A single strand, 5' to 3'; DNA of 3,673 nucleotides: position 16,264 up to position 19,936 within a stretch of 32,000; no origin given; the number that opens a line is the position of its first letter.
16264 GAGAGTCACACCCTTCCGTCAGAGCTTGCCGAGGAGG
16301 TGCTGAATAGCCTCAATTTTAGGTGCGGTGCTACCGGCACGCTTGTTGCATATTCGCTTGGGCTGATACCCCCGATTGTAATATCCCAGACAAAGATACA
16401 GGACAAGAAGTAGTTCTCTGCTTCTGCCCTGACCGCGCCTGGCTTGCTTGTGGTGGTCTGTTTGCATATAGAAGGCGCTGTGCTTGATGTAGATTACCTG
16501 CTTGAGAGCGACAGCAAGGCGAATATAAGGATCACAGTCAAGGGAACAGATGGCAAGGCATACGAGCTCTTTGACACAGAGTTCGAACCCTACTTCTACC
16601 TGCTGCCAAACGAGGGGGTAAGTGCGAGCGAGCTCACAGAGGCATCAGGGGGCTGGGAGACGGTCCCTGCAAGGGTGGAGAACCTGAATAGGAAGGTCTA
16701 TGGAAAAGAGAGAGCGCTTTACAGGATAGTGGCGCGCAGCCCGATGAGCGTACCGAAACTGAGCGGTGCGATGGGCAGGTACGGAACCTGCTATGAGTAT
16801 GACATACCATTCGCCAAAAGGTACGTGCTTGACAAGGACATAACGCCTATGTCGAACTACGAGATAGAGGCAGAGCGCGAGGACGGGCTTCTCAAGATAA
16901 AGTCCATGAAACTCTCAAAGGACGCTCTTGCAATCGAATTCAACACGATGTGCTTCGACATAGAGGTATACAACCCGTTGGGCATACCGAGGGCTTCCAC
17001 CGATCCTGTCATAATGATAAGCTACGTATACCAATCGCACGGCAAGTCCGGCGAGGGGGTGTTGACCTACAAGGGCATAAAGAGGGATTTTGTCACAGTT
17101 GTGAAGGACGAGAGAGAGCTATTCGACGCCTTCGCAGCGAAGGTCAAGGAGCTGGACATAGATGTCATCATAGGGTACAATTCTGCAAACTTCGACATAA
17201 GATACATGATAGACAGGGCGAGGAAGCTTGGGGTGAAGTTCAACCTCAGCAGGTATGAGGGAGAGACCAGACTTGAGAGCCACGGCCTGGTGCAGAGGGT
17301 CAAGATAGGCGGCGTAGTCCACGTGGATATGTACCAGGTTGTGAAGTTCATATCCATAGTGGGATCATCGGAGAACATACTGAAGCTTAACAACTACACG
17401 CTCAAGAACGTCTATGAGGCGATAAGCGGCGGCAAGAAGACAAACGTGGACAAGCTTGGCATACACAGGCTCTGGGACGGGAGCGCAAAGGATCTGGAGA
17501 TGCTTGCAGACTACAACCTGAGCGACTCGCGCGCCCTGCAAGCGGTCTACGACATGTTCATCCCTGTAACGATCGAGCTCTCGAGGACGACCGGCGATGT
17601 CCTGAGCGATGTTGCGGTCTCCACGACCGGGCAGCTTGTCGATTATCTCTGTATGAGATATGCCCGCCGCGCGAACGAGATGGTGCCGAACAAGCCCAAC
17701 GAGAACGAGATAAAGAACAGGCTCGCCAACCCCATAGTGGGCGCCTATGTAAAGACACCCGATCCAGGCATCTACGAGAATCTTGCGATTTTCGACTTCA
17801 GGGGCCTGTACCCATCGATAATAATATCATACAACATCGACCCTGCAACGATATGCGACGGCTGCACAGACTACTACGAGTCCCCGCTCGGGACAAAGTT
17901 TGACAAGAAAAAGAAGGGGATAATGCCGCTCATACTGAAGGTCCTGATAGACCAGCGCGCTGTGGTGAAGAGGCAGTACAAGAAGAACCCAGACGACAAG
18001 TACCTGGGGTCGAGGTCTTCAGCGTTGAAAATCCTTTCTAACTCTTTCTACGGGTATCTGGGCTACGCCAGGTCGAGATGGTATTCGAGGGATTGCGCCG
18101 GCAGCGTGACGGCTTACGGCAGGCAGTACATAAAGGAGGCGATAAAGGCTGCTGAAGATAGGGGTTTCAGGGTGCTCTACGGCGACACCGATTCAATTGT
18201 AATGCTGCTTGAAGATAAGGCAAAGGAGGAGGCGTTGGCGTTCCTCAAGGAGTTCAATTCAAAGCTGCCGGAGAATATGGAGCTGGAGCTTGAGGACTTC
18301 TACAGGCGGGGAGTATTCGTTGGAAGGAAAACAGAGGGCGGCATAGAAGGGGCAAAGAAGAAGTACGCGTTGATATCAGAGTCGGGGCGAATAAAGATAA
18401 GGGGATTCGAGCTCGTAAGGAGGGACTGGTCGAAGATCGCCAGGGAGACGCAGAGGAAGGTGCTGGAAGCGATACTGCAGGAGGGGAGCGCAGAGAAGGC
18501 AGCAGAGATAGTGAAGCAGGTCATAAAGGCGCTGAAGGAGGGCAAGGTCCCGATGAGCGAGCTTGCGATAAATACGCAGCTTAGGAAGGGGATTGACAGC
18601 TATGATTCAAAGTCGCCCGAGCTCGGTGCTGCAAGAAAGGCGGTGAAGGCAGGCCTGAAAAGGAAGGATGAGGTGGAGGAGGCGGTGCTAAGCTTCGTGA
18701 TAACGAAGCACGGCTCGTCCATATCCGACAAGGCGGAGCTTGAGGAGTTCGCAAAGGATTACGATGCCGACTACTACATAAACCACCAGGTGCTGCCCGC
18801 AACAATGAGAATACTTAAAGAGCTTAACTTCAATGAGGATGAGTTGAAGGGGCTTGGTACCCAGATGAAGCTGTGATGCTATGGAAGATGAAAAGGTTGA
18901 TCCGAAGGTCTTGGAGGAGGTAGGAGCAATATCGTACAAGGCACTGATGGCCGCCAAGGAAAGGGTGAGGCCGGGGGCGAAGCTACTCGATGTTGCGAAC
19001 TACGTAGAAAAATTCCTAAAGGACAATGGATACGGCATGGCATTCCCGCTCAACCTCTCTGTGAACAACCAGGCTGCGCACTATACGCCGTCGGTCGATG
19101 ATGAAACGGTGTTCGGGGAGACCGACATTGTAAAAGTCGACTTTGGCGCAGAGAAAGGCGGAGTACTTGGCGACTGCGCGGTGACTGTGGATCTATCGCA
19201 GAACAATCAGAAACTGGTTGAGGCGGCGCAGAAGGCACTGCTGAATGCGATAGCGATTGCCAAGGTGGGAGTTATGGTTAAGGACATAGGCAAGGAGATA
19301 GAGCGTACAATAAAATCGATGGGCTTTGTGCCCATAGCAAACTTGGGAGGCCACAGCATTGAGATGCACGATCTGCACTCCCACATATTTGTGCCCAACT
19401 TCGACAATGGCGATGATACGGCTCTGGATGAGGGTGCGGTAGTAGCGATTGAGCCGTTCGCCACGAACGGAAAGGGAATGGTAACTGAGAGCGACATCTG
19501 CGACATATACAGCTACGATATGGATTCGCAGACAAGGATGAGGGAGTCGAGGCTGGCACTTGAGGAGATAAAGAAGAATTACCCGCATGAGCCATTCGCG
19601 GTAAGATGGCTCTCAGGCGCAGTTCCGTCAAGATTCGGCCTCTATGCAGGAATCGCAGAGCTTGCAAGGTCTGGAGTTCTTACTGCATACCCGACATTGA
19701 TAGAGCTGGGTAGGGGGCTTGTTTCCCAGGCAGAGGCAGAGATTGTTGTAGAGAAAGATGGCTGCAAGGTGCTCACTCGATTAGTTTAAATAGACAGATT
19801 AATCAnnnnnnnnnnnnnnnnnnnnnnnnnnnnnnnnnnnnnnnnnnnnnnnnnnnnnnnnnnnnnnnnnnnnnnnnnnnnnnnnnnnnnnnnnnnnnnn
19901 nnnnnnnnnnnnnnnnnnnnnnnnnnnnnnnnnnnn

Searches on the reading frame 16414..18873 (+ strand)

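Call 29: search_protein_families(library=pfam, proteins=[window:16414-18873:+], max_evalue=0.001)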
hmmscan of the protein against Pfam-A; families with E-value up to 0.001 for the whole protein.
window:16414-18873:+ (820 aa): 3 families
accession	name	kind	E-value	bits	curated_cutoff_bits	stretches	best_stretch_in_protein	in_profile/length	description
PF00136.26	DNA_pol_B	-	1.5e-58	199.1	23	1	407-803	13-452/453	DNA polymerase family B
PF03104.25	DNA_pol_B_exo1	-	6.2e-33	114.6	23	1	126-333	3-242/242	DNA polymerase family B, exonuclease domain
PF13482.12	RNase_H_2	-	4.7e-05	23.8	22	1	222-381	33-163/165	RNase_H superfamily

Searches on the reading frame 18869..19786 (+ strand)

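Call 29: search_protein_families(library=pfam, proteins=[window:18869-19786:+], max_evalue=0.001)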
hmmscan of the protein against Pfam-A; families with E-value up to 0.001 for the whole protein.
window:18869-19786:+ (306 aa): 1 family
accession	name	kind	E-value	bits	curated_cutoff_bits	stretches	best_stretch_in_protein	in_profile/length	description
PF00557.29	Peptidase_M24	-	2.5e-32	112.8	23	1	15-205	3-198/208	Metallopeptidase family M24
